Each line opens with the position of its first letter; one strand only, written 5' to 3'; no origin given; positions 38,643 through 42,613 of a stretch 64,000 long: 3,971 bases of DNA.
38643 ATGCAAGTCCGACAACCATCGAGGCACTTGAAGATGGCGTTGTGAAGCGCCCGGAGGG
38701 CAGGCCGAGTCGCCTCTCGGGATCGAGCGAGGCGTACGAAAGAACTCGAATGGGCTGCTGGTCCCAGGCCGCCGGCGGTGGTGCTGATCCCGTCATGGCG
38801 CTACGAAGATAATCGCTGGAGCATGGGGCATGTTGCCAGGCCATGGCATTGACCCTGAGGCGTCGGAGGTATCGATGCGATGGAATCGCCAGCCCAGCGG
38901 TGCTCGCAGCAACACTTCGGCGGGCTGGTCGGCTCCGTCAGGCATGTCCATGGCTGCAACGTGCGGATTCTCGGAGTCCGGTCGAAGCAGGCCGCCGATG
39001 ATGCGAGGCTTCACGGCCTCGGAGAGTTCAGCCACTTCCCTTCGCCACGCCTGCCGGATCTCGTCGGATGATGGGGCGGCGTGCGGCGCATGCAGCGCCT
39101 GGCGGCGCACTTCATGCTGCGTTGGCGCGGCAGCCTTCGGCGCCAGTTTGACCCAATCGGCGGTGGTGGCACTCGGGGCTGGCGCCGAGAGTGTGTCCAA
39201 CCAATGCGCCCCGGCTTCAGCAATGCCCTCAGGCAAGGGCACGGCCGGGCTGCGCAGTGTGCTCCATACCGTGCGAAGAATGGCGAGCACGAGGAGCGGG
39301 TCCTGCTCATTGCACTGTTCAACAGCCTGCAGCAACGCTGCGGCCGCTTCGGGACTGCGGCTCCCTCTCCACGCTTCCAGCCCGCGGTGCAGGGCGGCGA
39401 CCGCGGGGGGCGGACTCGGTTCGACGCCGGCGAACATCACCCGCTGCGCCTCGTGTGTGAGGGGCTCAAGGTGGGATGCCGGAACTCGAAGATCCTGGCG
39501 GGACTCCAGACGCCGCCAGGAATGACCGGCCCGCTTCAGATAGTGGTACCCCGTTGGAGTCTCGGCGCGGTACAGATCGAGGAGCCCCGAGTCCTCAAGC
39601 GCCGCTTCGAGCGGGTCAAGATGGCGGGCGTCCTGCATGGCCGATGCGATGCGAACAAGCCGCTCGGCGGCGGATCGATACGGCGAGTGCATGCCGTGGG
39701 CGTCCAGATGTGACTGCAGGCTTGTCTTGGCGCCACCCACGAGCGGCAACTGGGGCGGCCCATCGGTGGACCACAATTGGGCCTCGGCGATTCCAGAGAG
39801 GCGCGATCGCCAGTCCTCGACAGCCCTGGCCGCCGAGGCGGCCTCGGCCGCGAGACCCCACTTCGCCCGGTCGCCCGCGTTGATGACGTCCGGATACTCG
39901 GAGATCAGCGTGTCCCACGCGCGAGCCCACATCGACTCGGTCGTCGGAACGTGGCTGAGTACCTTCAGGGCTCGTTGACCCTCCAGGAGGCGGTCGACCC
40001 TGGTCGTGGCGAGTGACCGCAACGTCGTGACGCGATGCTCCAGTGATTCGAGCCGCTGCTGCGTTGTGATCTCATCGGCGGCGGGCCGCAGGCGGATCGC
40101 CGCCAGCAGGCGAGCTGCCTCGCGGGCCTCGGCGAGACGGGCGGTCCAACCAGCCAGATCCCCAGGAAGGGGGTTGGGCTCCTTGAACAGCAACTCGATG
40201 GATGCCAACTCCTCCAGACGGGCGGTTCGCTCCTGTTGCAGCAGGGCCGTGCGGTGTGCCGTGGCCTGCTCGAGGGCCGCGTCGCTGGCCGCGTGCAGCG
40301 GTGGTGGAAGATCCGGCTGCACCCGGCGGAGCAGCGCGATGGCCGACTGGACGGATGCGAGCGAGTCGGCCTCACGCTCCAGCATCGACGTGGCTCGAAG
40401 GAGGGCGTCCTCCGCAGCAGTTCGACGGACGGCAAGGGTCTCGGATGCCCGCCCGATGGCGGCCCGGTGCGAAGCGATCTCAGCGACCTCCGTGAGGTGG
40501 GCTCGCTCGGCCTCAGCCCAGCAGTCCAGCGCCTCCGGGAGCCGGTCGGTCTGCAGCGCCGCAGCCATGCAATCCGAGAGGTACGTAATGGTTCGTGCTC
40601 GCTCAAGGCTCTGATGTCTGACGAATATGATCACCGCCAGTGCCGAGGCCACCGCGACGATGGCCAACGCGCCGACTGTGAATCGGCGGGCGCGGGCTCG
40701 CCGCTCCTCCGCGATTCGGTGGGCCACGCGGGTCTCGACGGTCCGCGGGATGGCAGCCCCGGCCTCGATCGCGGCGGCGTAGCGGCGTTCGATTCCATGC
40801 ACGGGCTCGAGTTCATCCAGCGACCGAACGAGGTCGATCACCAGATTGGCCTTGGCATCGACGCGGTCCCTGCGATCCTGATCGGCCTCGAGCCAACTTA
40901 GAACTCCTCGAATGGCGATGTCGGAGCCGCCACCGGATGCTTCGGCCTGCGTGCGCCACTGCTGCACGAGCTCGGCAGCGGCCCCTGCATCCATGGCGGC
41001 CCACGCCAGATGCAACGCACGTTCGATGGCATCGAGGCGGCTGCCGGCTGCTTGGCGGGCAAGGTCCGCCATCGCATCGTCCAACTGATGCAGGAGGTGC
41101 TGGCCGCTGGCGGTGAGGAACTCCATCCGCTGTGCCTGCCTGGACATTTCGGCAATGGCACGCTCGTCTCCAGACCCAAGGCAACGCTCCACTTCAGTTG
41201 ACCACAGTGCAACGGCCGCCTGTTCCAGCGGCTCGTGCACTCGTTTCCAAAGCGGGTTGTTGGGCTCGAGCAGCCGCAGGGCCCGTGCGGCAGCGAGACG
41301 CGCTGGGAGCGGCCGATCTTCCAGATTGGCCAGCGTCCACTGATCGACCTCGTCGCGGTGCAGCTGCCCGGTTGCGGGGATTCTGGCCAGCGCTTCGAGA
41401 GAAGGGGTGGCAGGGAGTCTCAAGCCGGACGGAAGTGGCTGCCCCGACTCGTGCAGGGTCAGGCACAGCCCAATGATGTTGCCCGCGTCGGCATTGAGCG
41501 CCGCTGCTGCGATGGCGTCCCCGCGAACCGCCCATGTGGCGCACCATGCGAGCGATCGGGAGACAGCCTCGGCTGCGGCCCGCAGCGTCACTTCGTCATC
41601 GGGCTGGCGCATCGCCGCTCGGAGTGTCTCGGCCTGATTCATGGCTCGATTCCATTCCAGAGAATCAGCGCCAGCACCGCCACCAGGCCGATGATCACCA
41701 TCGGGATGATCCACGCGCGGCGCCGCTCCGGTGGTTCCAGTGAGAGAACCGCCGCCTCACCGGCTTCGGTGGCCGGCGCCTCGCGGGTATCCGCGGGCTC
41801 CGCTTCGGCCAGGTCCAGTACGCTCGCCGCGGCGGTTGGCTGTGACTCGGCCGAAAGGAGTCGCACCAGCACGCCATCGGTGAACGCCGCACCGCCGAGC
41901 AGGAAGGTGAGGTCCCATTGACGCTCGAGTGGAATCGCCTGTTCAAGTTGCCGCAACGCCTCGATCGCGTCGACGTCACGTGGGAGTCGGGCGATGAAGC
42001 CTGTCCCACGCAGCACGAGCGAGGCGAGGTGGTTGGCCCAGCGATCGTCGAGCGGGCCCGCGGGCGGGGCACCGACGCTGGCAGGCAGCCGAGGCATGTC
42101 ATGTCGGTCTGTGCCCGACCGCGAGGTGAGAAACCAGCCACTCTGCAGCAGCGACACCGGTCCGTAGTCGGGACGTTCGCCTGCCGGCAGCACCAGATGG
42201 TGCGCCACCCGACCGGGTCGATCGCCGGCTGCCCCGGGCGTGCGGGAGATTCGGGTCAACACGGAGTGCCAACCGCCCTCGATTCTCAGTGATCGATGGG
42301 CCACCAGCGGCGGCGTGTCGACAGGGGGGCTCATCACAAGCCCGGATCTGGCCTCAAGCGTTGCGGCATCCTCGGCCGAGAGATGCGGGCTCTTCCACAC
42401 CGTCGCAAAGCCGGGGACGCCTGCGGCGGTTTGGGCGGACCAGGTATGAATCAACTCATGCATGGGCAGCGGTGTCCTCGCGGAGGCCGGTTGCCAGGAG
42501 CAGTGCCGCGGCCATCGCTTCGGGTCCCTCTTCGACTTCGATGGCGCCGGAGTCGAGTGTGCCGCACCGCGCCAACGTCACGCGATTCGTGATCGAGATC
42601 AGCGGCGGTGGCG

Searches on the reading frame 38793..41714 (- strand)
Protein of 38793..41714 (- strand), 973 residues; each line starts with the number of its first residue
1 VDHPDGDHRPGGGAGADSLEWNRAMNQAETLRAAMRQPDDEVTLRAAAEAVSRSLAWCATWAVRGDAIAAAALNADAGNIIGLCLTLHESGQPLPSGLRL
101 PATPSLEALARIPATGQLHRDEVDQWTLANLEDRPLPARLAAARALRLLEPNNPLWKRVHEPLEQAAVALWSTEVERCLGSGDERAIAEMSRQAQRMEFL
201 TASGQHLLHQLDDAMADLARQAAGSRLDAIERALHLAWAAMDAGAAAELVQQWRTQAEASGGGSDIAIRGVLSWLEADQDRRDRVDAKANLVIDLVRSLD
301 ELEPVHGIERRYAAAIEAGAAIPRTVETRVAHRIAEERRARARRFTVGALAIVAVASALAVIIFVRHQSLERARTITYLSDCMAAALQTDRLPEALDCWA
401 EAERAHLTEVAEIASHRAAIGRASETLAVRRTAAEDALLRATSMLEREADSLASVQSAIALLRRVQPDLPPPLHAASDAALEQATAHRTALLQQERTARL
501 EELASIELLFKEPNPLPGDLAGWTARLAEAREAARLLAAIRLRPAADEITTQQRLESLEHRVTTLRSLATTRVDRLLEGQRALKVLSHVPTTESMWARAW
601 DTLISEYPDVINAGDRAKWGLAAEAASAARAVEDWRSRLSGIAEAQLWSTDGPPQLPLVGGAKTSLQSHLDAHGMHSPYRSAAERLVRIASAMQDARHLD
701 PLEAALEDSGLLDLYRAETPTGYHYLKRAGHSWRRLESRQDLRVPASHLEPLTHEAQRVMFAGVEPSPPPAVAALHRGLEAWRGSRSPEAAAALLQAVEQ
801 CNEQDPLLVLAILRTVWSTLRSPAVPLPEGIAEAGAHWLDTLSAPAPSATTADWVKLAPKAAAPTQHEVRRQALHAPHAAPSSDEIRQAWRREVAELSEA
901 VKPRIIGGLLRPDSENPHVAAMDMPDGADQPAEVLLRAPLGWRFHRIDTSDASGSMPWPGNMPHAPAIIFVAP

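Call 25: search_protein_families(library=pfam, proteins=[window:38793-41714:-], max_evalue=0.01)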
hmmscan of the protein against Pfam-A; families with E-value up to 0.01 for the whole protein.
window:38793-41714:- (973 aa): 0 families

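Call 42: search_protein_families(library=padloc, proteins=[window:38793-41714:-], max_evalue=0.01)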
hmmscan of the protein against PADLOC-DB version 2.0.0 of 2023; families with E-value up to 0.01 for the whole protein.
window:38793-41714:- (973 aa): 0 families

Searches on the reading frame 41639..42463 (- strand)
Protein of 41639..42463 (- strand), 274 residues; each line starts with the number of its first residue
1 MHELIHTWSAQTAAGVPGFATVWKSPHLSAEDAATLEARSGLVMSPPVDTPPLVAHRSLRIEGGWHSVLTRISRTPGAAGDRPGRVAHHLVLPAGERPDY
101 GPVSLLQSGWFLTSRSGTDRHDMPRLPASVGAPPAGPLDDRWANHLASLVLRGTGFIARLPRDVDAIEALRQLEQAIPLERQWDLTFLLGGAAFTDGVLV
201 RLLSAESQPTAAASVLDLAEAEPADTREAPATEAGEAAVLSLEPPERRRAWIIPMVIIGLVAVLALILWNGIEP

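Call 25: search_protein_families(library=pfam, proteins=[window:41639-42463:-], max_evalue=0.01)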
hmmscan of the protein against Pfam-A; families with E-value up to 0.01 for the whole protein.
window:41639-42463:- (274 aa): 1 family
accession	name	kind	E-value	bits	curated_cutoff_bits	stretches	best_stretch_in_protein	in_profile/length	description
PF20013.4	GAP1-N2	-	1.1e-08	35.6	24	1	2-126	3-136/139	GTPase-associated protein 1, N-terminal domain type 2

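Call 42: search_protein_families(library=padloc, proteins=[window:41642-42463:-], max_evalue=0.01)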
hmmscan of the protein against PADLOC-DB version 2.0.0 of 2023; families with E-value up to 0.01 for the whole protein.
window:41642-42463:- (274 aa): 0 families
